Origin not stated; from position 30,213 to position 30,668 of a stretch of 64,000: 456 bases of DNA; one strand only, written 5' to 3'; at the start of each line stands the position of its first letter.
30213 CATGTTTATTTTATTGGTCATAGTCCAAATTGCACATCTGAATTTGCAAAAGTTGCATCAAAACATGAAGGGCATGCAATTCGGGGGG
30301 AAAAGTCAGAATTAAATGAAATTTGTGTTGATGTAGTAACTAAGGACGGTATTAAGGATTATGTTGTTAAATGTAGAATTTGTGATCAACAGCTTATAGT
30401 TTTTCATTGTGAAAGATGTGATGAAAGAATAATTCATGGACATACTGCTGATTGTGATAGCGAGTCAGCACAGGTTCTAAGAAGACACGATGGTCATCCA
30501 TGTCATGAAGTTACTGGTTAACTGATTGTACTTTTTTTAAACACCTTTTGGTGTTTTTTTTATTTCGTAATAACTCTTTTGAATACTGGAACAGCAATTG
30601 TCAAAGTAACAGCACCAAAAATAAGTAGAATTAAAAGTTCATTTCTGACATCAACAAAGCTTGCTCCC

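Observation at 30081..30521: New Cys/His-rich zinc-ribbon protein family: a two-module protein (30081..30521) and a one-module paralogue (37146..37340) with identical terminators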

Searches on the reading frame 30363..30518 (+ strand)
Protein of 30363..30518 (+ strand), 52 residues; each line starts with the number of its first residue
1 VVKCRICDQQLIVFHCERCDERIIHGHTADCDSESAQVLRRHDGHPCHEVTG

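Call 18: find_related_loci(query=A1, collection=genome_contigs, flank=6000)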
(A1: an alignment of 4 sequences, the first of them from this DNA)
Query A1 (52 aa) in genome_contigs; peptide patterns used: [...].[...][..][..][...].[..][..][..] (x = any residue, [..] = any of these).
13 stretches matched a pattern, but none encodes a relative of the query by tblastn (E <= 1e-3).
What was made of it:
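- Tried and rejected: The first genome-contig scan, with the 4-module alignment, found nothing (call 18).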

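Call 23: search_solved_structures(query=A1, max_evalue=10, show_alignments=3)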
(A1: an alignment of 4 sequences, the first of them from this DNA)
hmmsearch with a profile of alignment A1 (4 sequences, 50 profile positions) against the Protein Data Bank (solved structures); distinct sequences matched with E-value up to 10: 6.
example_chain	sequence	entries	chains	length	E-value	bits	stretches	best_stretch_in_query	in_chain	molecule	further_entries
1tle_A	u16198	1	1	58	0.036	17.3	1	4-24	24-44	LAMININ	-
9fhl_a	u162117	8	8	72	0.081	16.1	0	13-26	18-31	aS34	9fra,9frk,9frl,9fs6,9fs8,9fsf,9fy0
1klo_A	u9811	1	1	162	0.83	12.9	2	4-24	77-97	LAMININ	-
1npe_B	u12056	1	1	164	0.85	12.9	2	4-24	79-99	Laminin gamma-1 chain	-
8hkx_S27E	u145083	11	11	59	2.2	11.6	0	10-22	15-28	30S ribosomal protein S27e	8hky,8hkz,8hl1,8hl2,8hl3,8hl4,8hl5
1vfy_A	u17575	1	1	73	4.9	10.4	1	3-30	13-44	PHOSPHATIDYLINOSITOL-3-PHOSPHATE BINDING FYVE DOMAIN OF PROTEIN VPS27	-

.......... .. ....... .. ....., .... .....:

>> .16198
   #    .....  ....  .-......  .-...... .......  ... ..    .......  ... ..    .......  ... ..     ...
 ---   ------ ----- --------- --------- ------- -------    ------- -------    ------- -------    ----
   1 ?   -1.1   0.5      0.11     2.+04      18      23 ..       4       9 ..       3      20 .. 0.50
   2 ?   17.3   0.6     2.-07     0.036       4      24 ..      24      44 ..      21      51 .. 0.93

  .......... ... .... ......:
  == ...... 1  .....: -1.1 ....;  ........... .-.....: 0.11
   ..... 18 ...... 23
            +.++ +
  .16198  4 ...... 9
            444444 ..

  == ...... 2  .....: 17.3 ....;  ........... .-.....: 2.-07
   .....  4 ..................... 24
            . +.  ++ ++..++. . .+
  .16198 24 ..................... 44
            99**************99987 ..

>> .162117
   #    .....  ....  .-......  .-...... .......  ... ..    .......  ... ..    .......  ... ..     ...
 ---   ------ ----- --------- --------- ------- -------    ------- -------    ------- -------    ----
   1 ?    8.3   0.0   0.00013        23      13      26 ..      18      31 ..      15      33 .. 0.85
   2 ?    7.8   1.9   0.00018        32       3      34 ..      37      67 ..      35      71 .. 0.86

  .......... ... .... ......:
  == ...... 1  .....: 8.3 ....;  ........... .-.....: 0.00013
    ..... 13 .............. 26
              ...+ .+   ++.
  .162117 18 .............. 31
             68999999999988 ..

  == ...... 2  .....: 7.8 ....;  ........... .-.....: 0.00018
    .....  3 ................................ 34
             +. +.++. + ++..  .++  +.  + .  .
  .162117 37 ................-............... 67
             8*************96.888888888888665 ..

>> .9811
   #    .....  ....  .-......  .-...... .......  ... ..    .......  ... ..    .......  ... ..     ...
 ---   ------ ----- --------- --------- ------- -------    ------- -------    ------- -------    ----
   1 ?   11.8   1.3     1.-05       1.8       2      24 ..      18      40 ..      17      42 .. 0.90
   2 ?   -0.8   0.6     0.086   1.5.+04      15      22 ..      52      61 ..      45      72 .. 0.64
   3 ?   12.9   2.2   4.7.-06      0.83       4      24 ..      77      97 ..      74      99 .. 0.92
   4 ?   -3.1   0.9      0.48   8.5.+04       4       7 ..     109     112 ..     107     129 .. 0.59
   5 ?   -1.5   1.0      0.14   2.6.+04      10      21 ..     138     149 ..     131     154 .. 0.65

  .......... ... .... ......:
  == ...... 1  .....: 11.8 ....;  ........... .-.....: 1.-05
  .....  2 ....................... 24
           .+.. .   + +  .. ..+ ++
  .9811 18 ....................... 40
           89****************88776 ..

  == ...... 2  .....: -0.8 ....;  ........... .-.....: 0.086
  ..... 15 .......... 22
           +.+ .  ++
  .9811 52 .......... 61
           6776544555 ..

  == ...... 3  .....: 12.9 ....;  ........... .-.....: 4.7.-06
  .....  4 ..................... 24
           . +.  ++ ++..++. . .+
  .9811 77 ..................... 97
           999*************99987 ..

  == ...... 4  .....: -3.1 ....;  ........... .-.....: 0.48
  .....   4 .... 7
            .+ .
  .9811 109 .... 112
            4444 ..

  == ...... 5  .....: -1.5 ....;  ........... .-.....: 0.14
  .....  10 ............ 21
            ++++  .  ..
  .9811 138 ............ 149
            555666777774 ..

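Call 25: search_protein_representatives(alignment_id=A1)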
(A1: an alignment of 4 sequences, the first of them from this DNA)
Query: 4 sequences, 50 profile positions. Proteins with E-value up to 0.001 (for the whole library): 51; up to 1e-10: 3; up to 1e-30: 1. The best 51 are listed.
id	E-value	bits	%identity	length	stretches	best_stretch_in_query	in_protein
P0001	2.2e-46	171.7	-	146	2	1-50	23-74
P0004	2.5e-19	85.1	-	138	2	1-46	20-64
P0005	2.1e-11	59.6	-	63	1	2-45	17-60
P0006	1.8e-09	53.5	-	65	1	3-46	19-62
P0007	6.2e-08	48.6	-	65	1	3-45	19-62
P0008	2.1e-07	46.9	-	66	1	3-50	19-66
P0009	1.6e-06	44.0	-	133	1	3-33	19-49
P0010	8.4e-06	41.8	-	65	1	2-45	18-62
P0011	8.5e-06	41.7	-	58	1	3-37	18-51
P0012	9.7e-06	41.5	-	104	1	2-45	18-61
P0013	1.1e-05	41.3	-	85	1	4-46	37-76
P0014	1.5e-05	41.0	-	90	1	3-41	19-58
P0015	1.7e-05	40.8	-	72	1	3-45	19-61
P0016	1.7e-05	40.8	-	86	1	1-37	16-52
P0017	1.8e-05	40.7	-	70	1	2-47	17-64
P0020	2.2e-05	40.4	-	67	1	2-45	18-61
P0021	3.0e-05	40.0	-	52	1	3-45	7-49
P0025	4.4e-05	39.4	-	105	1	3-46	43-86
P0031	8.7e-05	38.5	-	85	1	2-45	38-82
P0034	1.4e-04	37.9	-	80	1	2-45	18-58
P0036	1.6e-04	37.7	-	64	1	3-45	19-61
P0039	2.7e-04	36.9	-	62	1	3-45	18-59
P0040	2.8e-04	36.9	-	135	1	3-31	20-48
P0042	4.5e-04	36.2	-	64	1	4-45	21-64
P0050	8.8e-04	35.3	-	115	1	3-29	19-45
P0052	9.1e-04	35.2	-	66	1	2-45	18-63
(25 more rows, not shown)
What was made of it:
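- Family: the profile search of 1.84 billion representatives gave 51 hits at E<=1e-3, mostly about 65 aa (call 25).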

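Call 30: find_encoding_contigs(protein=P0011, flank=8000)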
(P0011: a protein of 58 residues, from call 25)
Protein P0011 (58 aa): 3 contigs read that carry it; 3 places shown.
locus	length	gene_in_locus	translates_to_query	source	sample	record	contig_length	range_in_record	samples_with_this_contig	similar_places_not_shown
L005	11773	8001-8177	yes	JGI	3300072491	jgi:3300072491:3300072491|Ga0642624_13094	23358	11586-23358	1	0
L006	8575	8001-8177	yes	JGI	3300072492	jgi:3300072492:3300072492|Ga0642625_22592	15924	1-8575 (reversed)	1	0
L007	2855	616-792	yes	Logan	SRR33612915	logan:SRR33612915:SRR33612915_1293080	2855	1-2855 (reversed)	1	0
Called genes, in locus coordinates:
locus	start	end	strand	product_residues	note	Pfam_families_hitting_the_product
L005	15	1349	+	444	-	PF12705:PDDEXK_1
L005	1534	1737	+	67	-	-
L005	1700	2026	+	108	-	-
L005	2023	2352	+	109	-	-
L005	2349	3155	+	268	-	PF13479:AAA_24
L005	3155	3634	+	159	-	-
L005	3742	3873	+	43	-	-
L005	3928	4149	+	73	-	-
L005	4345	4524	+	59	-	-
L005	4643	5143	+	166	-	PF12694:cpYpsA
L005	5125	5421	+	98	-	-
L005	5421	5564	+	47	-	-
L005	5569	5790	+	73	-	-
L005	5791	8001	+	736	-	PF13148:DUF3987 (faint)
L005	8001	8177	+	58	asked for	-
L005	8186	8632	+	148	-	-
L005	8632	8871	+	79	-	-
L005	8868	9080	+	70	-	-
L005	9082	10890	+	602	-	PF03167:UDG, PF00476:DNA_pol_A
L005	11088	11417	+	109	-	PF00476:DNA_pol_A (weak)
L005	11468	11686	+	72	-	-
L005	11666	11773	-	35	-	?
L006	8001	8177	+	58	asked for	-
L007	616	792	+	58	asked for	-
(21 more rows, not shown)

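Call 31: find_encoding_contigs(protein=P0025, flank=5000)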
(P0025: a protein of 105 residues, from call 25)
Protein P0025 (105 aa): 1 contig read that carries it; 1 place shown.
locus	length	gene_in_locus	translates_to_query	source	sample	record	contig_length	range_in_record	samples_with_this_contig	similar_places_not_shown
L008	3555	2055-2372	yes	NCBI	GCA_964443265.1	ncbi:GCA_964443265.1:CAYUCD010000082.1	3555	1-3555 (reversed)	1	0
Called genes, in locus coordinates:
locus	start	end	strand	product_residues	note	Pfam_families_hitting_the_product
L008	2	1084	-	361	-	?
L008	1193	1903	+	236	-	-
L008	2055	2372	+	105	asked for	-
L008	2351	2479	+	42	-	-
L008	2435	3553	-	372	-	?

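Call 32: find_encoding_contigs(protein=P0042, flank=5000)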
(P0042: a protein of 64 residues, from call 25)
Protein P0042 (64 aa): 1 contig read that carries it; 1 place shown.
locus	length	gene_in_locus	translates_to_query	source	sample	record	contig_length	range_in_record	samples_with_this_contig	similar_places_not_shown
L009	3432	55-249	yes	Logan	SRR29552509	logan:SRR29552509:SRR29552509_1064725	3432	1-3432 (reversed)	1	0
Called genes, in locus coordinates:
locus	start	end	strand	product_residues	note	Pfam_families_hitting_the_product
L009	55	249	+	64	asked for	-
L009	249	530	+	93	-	-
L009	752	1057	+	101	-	-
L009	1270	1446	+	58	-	-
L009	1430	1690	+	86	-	-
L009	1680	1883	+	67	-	-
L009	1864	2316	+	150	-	-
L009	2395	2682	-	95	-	PF16945:Phage_r1t_holin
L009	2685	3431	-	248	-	?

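Call 36: find_related_loci(query=A3, collection=viral_contigs, flank=6000)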
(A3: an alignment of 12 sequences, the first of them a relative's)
Query A3 (85 aa) in viral_contigs; peptide patterns used: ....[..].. (x = any residue, [..] = any of these).
26 stretches matched a pattern; 9 encode a relative of the query (tblastn E <= 1e-3); 9 distinct loci.
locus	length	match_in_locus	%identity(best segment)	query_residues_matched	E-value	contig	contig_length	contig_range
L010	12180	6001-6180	54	22-85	5e-15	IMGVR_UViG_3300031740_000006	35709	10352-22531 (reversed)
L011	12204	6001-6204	42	17-85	1e-12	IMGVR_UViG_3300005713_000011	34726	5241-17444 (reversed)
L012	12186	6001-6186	44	22-85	7e-12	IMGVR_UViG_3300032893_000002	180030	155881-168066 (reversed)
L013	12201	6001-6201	44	22-85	4e-11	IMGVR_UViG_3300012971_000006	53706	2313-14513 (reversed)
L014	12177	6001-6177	40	22-85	6e-11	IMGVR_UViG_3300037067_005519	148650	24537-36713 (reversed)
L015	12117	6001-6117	54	29-67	4e-10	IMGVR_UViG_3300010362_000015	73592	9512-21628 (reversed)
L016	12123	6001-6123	43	39-85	4e-9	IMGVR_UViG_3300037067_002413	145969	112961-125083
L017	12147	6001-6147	36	13-67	7e-6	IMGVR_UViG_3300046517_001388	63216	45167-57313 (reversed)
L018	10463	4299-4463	36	20-67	2e-5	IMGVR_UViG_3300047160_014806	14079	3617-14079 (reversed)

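Call 41: find_encoding_contigs(protein=P0004, flank=6000)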
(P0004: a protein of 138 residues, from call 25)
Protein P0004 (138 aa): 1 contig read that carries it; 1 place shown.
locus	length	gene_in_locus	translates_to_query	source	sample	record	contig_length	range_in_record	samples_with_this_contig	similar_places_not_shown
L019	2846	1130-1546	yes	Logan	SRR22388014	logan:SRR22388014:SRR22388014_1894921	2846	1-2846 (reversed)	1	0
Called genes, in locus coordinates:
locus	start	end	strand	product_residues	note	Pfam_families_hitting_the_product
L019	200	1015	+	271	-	PF01145:Band_7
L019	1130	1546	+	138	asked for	-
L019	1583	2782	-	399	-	PF12679:ABC2_membrane_2, PF12698:ABC2_membrane_3, PF01061:ABC2_membrane, PF12730:ABC2_membrane_4 (weak), PF03379:CcmB (weak)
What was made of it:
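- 30081..30521 (+): Two-module Cys/His protein gene (146 aa, WC663_05390). It has its own promoter and terminator. Orthologue P0004 sits in the same Band_7/ABC-2 synteny (call 41).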

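Call 42: find_encoding_contigs(protein=P0036, flank=3000)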
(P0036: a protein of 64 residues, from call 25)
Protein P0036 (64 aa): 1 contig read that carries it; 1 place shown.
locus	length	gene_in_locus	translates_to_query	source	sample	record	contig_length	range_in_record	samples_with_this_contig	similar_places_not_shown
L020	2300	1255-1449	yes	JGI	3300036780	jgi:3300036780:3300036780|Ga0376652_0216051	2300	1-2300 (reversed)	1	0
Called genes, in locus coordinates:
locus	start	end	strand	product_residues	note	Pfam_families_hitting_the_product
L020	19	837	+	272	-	PF00589:Phage_integrase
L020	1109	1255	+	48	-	-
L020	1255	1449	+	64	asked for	-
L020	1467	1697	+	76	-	-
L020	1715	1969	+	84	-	-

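Call 55: search_protein_families(library=pfam, proteins=[P0005, P0007, P0010, P0012, P0020, P0021, P0031, P0034, P0039, P0052], max_evalue=5)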
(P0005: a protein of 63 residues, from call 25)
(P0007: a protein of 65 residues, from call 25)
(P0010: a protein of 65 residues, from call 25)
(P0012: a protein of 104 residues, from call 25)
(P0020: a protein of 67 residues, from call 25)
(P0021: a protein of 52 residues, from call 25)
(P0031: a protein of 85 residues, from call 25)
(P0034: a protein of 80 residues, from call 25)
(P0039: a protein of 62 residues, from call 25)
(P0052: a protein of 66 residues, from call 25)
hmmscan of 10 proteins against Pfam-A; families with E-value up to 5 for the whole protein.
P0005 (63 aa): 15 families
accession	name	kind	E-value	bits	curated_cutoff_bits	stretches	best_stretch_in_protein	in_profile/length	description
PF12773.13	DZR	-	0.001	19.6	27.3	1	10-43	6-38/45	Double zinc ribbon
PF00643.29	zf-B_box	-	0.051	14.2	24.1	1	16-36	3-23/42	B-box zinc finger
PF18912.6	DZR_2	-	0.053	13.8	27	1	13-48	18-54/56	Double zinc ribbon domain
PF15801.11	zf-C6H2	-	0.058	14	30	1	15-43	11-42/47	zf-MYND-like zinc finger, mRNA-binding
PF07191.17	Zn_ribbon_6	-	0.067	13.6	25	1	15-52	28-61/67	Double zinc ribbon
PF00053.31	EGF_laminin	-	0.075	13.6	21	1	13-46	14-49/49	Laminin EGF domain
PF07754.17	HVO_2753_ZBP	-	0.091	13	33.2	1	16-38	16-40/46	Small zinc finger protein HVO_2753-like, Zn-binding pocket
PF03966.22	Trm112p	-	0.21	12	22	1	12-25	21-34/40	Trm112p-like protein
PF07503.17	zf-HYPF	-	0.22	11.8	23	1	8-23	13-28/34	HypF finger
PF24463.1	DUF7577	-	0.35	10.9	28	1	16-24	2-10/27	Domain of unknown function (DUF7577)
PF24485.1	zf-C2H2_DHX34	-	0.6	10.6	27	1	19-27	4-12/25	DHX34-like, C2H2-type zinc finger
PF24445.1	DUF7564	-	0.8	10.6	32.2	1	16-56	5-49/76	Family of unknown function (DUF7564)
PF23091.2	TNFR_ELAPOR1_6th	-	1.1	9.6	33.2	1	28-47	11-30/41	ELAPOR1-like, TNF receptor-like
PF24666.1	zf-C2H2_fungi_2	-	1.3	9.3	27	1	30-38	2-10/26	Fungal C2H2 zinc finger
PF01753.24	zf-MYND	-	2.4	8.7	22.7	1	13-46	8-39/39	MYND finger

P0007 (65 aa): 4 families
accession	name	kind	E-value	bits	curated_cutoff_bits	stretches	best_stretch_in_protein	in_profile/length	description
PF01218.23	Coprogen_oxidas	-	0.0081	15.3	31.8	1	4-43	132-171/295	Coproporphyrinogen III oxidase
PF00643.29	zf-B_box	-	0.018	15.6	24.1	1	17-38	3-24/42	B-box zinc finger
PF18912.6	DZR_2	-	0.055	13.7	27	1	13-49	17-54/56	Double zinc ribbon domain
PF09723.15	Zn_ribbon_8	-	1.8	9.1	34.4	1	8-25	17-34/41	Zinc ribbon domain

P0010 (65 aa): 1 family
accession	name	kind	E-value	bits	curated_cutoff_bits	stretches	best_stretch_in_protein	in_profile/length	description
PF00643.29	zf-B_box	-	0.98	10.1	24.1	1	18-38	4-24/42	B-box zinc finger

P0012 (104 aa): 0 families

P0020 (67 aa): 23 families
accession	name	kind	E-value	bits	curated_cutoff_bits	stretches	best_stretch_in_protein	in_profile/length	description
PF12773.13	DZR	-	0.00038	21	27.3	1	18-48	13-42/45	Double zinc ribbon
PF14149.11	YhfH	-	0.0058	16.9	27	2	12-27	8-23/37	YhfH-like protein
PF09723.15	Zn_ribbon_8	-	0.008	16.6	34.4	1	8-29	17-39/41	Zinc ribbon domain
PF23455.1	DUF7129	-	0.011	15.9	30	1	14-28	24-38/45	Domain of unknown function (DUF7129)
PF18912.6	DZR_2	-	0.012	15.9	27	1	16-48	20-53/56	Double zinc ribbon domain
PF21349.2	RUBY_RBDX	-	0.014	15.2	26.5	1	15-25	14-24/30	Rubrerythrin, rubredoxin-like domain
PF15616.11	TerY_C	-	0.023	15.2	28.4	1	14-55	71-113/129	TerY-C metal binding domain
PF01363.27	FYVE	-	0.029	14.9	27.8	1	18-48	9-43/67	FYVE zinc finger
PF00643.29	zf-B_box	-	0.035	14.7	24.1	1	18-38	4-24/42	B-box zinc finger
PF00130.28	C1_1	-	0.061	13.6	26.5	1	29-42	11-24/53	Phorbol esters/diacylglycerol binding domain (C1 domain)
PF13248.11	Zn_ribbon_3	-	0.062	13.2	27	1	19-37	4-24/26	zinc-ribbon domain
PF05810.19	NinF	-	0.085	13.3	27.5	1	19-28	1-10/25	NinF protein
PF13240.11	Zn_Ribbon_1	-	0.12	12.7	25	1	20-36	2-20/23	zinc-ribbon domain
PF24844.1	PolC_DP2_central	-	0.28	10.5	24.3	1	18-39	336-357/372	DNA polymerase II large subunit DP2, central domain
PF02591.20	Zn_ribbon_9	-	0.33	11.5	29.1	1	4-25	9-31/33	C4-type zinc ribbon domain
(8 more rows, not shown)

P0021 (52 aa): 3 families
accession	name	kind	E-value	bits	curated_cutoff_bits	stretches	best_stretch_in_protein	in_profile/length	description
PF00053.31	EGF_laminin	-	0.047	14.3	21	1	3-32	15-43/49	Laminin EGF domain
PF10865.14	DUF2703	-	0.11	13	23.6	1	12-43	77-106/120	Domain of unknown function (DUF2703)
PF01927.22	Mut7-C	-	2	8.9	23.3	0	18-34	124-140/146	Mut7-C RNAse domain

P0031 (85 aa): 1 family
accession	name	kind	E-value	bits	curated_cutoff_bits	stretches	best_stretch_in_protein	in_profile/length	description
PF10235.14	Cript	-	0.023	15.8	25.5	1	28-55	35-66/90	Microtubule-associated protein CRIPT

P0034 (80 aa): 3 families
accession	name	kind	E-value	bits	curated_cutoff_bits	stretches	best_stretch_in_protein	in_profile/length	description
PF21533.2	EHMT1-2_CRR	-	0.013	16.2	27.5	1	18-67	34-84/94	Histone-lysine N-methyltransferase EHMT1/EHMT2, Cys-rich region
PF12773.13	DZR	-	0.2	12.3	27.3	1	14-40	9-35/45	Double zinc ribbon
PF00643.29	zf-B_box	-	0.43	11.2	24.1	1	16-38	2-24/42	B-box zinc finger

P0039 (62 aa): 1 family
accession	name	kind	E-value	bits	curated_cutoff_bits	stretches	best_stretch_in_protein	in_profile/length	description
PF00643.29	zf-B_box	-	0.035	14.7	24.1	1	16-37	3-24/42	B-box zinc finger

P0052 (66 aa): 4 families
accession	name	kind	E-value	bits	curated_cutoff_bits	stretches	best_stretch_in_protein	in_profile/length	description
PF21349.2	RUBY_RBDX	-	0.027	14.4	26.5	1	15-25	14-24/30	Rubrerythrin, rubredoxin-like domain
PF09723.15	Zn_ribbon_8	-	0.068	13.6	34.4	1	11-29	20-39/41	Zinc ribbon domain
PF25445.1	CCHC_ZFPM2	-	0.12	12.8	27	1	29-40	5-16/38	ZFPM2-like CCHC zinc finger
PF00643.29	zf-B_box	-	0.36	11.5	24.1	1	18-37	4-23/42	B-box zinc finger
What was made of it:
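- Closest known: MYND zinc finger. Different: The single zf-MYND hit recorded here was E=2.4 (call 55).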

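Call 56: find_related_loci(query=A3, collection=genome_contigs, flank=6000)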
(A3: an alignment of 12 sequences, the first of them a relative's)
Query A3 (85 aa) in genome_contigs; peptide patterns used: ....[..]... (x = any residue, [..] = any of these).
11 stretches matched a pattern; 4 encode a relative of the query (tblastn E <= 1e-3); 4 distinct loci.
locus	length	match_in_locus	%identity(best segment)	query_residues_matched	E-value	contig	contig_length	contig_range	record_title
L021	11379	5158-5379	53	12-85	3e-19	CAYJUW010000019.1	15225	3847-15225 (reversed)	MAG TPA_asm: uncultured Candidatus Saccharibacteria bacterium isolate ERP125453_co1_301 genome assembly, contig: NODE_40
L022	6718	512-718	46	18-85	2e-18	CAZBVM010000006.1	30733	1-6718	MAG TPA_asm: uncultured Candidatus Saccharibacteria bacterium isolate binchicken_co38_663 genome assembly, contig: NODE_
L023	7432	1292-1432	53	40-85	5e-14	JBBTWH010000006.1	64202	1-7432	MAG: Patescibacteria group bacterium isolate H41-bin254_1 H41_bin254_1_000000000006, whole genome shotgun sequence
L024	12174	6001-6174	46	22-85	1e-12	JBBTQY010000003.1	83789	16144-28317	MAG: Patescibacteria group bacterium isolate H41-bin076_1 H41_bin076_1_000000000003, whole genome shotgun sequence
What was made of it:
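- All 4 hits in 185,579 species genomes are Patescibacteria or Saccharibacteria (call 56).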

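Call 58: find_related_loci(query=A3, collection=metagenome_contigs, flank=4000)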
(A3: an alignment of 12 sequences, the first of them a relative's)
Query A3 (85 aa) in metagenome_contigs; peptide patterns used: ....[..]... (x = any residue, [..] = any of these).
49 stretches matched a pattern; 38 encode a relative of the query (tblastn E <= 1e-3); 38 distinct loci.
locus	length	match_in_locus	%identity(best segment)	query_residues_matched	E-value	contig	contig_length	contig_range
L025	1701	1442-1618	56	22-85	1e-20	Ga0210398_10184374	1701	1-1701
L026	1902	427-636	44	17-85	2e-16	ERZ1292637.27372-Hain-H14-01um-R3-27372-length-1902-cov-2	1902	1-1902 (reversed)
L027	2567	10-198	56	22-85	4e-16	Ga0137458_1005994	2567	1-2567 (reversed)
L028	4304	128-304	51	22-85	9e-16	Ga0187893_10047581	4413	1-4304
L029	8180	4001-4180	54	22-85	6e-15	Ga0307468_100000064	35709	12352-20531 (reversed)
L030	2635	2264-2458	42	22-85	1e-13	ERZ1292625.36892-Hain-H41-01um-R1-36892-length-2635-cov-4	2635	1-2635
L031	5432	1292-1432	53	40-85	2e-13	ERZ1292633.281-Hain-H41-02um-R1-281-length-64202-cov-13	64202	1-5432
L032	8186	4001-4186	48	20-85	5e-13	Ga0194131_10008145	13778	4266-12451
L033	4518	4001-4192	42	17-85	7e-13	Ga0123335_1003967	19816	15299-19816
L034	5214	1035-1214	45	22-85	8e-13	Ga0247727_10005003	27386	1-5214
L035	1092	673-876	45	13-85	1e-12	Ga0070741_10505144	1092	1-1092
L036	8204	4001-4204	42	17-85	2e-12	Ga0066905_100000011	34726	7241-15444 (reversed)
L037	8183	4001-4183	41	22-85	3e-12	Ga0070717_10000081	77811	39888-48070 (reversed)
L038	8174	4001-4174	46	22-85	4e-12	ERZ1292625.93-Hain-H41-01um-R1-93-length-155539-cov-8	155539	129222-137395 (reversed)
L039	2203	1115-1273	47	16-67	9e-12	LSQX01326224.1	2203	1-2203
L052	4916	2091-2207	49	39-85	3e-8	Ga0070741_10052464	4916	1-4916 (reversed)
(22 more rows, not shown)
